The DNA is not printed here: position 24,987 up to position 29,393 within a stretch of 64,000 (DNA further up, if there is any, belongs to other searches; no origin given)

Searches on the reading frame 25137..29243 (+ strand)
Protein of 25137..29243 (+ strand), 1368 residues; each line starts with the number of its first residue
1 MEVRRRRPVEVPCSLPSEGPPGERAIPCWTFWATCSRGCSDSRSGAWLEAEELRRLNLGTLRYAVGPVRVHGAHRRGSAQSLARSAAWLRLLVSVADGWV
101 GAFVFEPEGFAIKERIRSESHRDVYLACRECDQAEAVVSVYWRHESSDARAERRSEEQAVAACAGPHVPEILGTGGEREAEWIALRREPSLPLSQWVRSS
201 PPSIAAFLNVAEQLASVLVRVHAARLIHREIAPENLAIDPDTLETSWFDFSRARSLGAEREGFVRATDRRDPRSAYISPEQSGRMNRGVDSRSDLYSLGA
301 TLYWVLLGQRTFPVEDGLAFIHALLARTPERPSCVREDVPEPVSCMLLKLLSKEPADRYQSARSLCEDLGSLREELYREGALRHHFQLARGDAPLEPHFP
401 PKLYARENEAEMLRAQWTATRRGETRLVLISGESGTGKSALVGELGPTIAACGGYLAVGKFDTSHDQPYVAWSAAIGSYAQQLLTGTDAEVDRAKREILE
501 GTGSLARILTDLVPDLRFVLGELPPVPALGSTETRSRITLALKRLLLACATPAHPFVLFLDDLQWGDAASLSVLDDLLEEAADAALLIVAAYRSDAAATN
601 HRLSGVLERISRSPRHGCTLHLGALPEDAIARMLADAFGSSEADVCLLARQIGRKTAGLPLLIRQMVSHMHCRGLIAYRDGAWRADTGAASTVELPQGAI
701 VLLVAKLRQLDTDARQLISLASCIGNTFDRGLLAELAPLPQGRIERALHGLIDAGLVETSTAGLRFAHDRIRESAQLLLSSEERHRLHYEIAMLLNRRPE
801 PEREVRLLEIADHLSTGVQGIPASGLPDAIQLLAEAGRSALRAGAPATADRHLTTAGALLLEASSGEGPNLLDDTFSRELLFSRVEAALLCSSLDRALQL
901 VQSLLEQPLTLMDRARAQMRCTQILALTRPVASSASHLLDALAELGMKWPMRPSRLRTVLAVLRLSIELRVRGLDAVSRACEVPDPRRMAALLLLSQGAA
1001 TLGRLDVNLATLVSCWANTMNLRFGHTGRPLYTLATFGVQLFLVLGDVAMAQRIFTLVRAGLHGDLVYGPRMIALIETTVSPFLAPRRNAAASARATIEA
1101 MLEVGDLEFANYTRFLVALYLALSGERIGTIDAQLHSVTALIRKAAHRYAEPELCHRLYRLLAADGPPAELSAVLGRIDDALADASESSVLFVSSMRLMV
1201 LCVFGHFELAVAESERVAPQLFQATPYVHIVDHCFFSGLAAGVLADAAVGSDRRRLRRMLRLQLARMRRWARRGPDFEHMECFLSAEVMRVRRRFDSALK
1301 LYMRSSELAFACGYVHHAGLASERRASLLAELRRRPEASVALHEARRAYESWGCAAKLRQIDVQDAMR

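Call 5: search_protein_families(library=pfam, proteins=[window:25137-29243:+], max_evalue=10)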
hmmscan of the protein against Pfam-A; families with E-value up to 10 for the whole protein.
window:25137-29243:+ (1368 aa): 7 families
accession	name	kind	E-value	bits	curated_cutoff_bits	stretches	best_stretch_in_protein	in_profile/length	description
PF13191.12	AAA_16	-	3.5e-31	109.4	32.6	1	402-589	1-167/167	AAA ATPase domain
PF00069.31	Pkinase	-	1.4e-11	44.7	31.7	1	124-362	15-255/263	Protein kinase domain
PF07714.23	PK_Tyr_Ser-Thr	-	2e-06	27.8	23.1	1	133-359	28-249/258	Protein tyrosine and serine/threonine kinase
PF20703.3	nSTAND1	-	0.035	14.2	27.1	1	404-450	17-59/379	Novel STAND NTPase 1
PF13401.12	AAA_22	-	0.039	14.7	27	1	424-579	4-109/130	AAA domain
PF13555.12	AAA_29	-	0.07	13.3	27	1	417-442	17-39/61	P-loop containing region of AAA domain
PF09339.16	HTH_IclR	-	2.9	8.2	22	0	893-947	1-47/52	IclR helix-turn-helix domain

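Call 6: search_protein_families(library=ncbifam, proteins=[window:25137-29243:+], max_evalue=10)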
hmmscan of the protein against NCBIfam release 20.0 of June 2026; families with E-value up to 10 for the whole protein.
window:25137-29243:+ (1368 aa): 11 families
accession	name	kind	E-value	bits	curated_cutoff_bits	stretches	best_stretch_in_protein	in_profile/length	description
TIGR03903.1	TOMM_kin_cyc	equivalog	6.4e-35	120.3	705.75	2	403-831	483-896/1267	TOMM system kinase/cyclase fusion protein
NF047741.1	antiphage_MADS6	equivalog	6.7e-24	84.3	460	1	109-374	190-462/612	methylation-associated defense system protein kinase MAD6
NF033483.0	PknB_PASTA_kin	equivalog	2.7e-23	82.8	450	1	154-375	55-271/563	Stk1 family PASTA domain-containing Ser/Thr kinase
NF038150.1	lanthi_synth_IV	equivalog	6.5e-19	67.7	650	1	109-383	190-460/851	class IV lanthionine synthetase LanL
NF052427.1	StpK7MSMEG_1200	equivalog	7.4e-19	67.6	900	1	123-374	22-270/601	serine/threonine protein kinase StpK7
NF053615.1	SerThrKinAfsKStmc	equivalog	9.5e-08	31.1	1300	1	182-350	88-251/809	protein serine/threonine kinase AfsK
NF009651.0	PRK13184.1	equivalog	2.8e-06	25.6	839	1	203-370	111-288/932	serine/threonine-protein kinase PknD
NF038151.1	lanthi_synth_III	equivalog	0.00027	19.5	575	1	140-308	257-425/833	class III lanthionine synthetase LanKC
TIGR02928.1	TIGR02928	subfamily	0.0023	16.8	181.3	1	398-445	12-60/366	orc1/cdc6 family replication initiation protein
NF005115.0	PRK06547.1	equivalog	0.035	13.5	173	1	420-446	10-36/172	hypothetical protein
NF011057.0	PRK14489.1-2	subfamily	0.16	11.2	541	1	416-466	193-241/363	bifunctional molybdenum cofactor guanylyltransferase MobA/molybdopterin-guanine dinucleotide biosynthesis adaptor protein MobB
